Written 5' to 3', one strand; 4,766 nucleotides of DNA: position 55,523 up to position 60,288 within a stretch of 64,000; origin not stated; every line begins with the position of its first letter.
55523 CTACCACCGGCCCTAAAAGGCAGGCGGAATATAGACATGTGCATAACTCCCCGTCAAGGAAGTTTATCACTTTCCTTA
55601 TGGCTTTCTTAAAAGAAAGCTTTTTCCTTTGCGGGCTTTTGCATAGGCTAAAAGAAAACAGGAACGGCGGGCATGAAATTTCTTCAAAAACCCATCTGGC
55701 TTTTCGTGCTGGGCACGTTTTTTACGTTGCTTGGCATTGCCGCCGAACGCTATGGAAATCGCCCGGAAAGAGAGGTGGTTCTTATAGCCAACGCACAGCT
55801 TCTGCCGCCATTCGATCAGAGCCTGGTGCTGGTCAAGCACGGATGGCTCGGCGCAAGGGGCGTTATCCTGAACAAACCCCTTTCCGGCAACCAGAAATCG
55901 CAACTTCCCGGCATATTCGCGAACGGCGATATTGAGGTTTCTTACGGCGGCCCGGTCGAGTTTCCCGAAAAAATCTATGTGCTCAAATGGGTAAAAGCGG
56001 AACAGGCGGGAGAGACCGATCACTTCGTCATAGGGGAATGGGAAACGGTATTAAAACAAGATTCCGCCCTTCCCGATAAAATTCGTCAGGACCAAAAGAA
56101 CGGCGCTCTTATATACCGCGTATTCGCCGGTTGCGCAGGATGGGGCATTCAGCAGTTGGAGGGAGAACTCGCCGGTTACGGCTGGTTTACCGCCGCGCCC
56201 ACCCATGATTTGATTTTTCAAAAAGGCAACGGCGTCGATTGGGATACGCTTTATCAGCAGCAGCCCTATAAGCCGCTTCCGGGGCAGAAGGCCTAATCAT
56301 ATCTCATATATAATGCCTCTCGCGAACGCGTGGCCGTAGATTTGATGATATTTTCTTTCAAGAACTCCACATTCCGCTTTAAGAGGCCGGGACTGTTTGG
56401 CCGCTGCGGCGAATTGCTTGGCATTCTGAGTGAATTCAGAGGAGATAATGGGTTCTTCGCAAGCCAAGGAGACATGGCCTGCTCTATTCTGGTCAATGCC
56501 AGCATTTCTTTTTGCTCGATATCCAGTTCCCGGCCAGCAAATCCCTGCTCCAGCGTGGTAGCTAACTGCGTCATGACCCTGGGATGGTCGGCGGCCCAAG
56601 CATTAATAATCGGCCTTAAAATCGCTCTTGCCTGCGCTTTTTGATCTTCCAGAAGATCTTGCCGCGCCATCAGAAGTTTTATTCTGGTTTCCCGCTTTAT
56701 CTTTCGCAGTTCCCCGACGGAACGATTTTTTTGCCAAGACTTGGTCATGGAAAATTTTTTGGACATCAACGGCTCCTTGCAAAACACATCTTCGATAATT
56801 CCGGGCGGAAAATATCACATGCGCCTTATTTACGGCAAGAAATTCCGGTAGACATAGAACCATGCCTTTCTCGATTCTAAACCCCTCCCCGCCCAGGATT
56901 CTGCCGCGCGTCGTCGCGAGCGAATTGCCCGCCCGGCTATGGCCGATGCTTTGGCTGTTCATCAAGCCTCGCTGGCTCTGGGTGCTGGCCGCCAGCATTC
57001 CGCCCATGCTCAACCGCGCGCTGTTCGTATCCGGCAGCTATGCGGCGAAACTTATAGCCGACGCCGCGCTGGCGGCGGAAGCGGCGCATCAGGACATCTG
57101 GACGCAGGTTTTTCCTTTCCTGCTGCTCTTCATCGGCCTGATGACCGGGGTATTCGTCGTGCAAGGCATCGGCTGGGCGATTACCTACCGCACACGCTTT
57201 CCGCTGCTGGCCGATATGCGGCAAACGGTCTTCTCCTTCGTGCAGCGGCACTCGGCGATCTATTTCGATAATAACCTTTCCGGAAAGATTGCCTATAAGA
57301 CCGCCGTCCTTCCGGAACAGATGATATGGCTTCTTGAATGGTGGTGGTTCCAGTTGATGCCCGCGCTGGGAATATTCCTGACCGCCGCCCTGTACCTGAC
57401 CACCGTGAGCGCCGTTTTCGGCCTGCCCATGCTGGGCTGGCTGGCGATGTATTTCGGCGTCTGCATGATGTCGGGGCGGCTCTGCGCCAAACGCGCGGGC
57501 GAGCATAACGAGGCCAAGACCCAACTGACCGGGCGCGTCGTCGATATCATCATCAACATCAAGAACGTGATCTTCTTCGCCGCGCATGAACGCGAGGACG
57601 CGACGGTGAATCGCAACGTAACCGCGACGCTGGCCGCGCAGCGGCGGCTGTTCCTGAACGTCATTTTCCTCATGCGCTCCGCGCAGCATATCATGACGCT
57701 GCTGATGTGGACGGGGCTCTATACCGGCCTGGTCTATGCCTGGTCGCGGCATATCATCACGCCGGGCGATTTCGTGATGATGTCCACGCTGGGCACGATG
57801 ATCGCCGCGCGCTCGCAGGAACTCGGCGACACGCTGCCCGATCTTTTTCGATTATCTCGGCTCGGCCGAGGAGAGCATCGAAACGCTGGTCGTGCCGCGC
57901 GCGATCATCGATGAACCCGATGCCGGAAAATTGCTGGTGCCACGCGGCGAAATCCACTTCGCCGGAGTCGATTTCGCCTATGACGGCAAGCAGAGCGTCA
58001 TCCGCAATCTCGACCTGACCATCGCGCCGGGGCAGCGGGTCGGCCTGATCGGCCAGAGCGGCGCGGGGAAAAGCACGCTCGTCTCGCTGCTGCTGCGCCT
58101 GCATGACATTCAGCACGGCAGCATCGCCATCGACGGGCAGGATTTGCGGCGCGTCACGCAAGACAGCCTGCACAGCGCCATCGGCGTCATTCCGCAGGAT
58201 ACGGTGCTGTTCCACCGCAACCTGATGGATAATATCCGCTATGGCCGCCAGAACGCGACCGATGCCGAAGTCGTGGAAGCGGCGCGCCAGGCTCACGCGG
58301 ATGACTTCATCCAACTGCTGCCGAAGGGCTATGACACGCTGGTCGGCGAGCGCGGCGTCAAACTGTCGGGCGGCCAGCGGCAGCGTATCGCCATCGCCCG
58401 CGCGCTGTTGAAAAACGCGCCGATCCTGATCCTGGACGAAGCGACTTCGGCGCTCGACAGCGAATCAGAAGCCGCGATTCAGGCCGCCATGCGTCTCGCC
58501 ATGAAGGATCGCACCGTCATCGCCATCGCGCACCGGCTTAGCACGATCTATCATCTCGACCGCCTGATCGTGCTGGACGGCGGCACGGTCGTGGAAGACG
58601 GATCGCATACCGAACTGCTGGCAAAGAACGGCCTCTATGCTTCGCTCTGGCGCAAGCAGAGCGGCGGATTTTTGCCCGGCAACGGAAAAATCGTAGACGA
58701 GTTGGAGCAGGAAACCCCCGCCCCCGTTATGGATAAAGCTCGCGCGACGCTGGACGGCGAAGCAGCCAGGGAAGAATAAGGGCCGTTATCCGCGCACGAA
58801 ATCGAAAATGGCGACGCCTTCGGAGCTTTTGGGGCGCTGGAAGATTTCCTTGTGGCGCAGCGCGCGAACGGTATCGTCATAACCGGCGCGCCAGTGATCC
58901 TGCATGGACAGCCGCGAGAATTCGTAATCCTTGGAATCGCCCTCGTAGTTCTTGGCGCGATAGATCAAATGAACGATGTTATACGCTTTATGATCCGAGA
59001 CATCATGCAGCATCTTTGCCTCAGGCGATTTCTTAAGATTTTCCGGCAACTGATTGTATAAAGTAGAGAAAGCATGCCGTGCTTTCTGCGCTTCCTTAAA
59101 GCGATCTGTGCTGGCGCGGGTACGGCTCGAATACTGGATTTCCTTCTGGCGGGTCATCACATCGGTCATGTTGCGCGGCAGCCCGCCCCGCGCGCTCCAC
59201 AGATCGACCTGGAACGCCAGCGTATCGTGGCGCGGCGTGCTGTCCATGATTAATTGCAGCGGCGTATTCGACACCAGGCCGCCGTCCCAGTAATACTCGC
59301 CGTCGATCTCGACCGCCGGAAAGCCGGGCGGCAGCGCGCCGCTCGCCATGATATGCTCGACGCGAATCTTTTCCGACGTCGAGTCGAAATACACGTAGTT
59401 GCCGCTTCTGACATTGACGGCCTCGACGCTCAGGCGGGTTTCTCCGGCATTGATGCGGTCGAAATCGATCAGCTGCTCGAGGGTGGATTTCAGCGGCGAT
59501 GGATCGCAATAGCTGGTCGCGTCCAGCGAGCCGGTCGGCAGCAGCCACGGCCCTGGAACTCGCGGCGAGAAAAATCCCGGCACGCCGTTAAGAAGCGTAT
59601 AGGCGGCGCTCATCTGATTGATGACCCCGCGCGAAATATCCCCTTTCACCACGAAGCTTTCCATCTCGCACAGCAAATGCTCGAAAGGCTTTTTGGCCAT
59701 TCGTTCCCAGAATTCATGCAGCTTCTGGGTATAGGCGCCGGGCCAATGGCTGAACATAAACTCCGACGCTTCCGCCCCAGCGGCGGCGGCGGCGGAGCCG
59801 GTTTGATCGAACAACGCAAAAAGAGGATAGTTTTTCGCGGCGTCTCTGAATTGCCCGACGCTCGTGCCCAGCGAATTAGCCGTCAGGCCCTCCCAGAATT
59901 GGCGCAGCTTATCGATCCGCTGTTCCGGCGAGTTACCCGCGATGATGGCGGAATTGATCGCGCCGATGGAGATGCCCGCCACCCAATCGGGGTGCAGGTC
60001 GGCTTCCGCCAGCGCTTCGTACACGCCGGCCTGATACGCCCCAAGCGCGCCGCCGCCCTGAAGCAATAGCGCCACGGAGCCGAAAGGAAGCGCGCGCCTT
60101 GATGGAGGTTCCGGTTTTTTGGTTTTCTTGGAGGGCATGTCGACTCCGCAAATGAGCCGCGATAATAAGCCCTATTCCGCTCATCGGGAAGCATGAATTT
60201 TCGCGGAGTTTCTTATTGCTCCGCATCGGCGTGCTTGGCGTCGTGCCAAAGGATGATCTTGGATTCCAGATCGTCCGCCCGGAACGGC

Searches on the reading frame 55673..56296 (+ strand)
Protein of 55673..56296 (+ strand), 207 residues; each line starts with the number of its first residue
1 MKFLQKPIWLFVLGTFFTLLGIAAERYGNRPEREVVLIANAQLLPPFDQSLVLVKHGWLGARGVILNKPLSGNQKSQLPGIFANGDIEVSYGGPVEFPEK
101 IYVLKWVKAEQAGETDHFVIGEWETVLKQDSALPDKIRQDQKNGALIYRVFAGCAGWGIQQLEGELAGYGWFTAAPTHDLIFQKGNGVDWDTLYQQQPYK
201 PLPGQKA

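Call 51: search_protein_families(library=pfam, proteins=[window:55673-56296:+], max_evalue=0.001)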
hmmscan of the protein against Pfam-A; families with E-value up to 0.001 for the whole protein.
window:55673-56296:+ (207 aa): 1 family
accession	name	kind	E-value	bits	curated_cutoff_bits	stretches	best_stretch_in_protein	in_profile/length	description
PF02622.21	DUF179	-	6.7e-18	65.6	27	1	46-195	7-154/157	AlgH-like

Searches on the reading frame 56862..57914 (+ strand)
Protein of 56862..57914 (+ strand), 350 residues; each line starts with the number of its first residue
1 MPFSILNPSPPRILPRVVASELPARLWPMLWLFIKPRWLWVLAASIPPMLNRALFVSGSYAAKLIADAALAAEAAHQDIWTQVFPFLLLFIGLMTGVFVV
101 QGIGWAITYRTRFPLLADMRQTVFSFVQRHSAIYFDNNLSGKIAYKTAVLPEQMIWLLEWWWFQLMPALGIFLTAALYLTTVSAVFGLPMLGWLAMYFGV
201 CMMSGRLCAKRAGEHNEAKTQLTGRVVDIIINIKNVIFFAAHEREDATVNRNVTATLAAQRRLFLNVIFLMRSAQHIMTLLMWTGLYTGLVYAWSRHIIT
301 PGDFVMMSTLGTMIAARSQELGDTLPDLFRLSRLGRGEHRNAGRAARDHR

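Call 51: search_protein_families(library=pfam, proteins=[window:56862-57914:+], max_evalue=0.001)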
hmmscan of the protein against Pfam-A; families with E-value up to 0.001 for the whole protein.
window:56862-57914:+ (350 aa): 1 family
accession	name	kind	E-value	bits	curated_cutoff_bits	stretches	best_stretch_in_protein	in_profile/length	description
PF00664.28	ABC_membrane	-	8.7e-10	39.2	28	1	50-310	10-266/274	ABC transporter transmembrane region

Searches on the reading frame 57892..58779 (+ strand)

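Call 52: search_protein_families(library=pfam, proteins=[window:57892-58779:+], max_evalue=0.001)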
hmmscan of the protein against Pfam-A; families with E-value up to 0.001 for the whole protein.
window:57892-58779:+ (295 aa): 4 families
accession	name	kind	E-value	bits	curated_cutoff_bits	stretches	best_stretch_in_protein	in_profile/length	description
PF00005.33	ABC_tran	-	1.9e-34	119.6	25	1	38-186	2-137/137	ABC transporter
PF02463.25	SMC_N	-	6.2e-07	29.5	40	1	102-226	135-209/220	RecF/RecN/SMC N terminal domain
PF13401.12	AAA_22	-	0.00022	22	27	1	52-192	10-97/130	AAA domain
PF03193.22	RsgA_GTPase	-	0.00027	21.2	30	1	36-79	96-138/174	RsgA GTPase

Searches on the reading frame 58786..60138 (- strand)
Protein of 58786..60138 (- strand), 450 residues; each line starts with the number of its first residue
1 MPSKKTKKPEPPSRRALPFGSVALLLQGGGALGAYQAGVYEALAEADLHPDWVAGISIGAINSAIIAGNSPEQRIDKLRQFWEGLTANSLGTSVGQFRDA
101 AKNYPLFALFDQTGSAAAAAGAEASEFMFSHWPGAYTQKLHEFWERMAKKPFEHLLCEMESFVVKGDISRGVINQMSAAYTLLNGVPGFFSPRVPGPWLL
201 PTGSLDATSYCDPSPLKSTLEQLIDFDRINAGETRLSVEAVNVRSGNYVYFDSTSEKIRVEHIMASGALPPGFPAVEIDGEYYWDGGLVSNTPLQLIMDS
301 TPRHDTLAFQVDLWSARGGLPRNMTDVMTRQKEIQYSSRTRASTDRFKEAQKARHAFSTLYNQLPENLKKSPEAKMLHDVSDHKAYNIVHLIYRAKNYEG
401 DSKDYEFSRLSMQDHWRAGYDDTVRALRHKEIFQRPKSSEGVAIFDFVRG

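Call 51: search_protein_families(library=pfam, proteins=[window:58786-60138:-], max_evalue=0.001)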
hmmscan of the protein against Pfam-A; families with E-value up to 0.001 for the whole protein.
window:58786-60138:- (450 aa): 2 families
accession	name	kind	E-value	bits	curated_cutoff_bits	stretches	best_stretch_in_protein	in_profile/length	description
PF12536.13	DUF3734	-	4.8e-37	126.9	22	1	334-437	1-104/106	Patatin phospholipase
PF01734.28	Patatin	-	6.7e-34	118.2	27.7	1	24-295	1-188/191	Patatin-like phospholipase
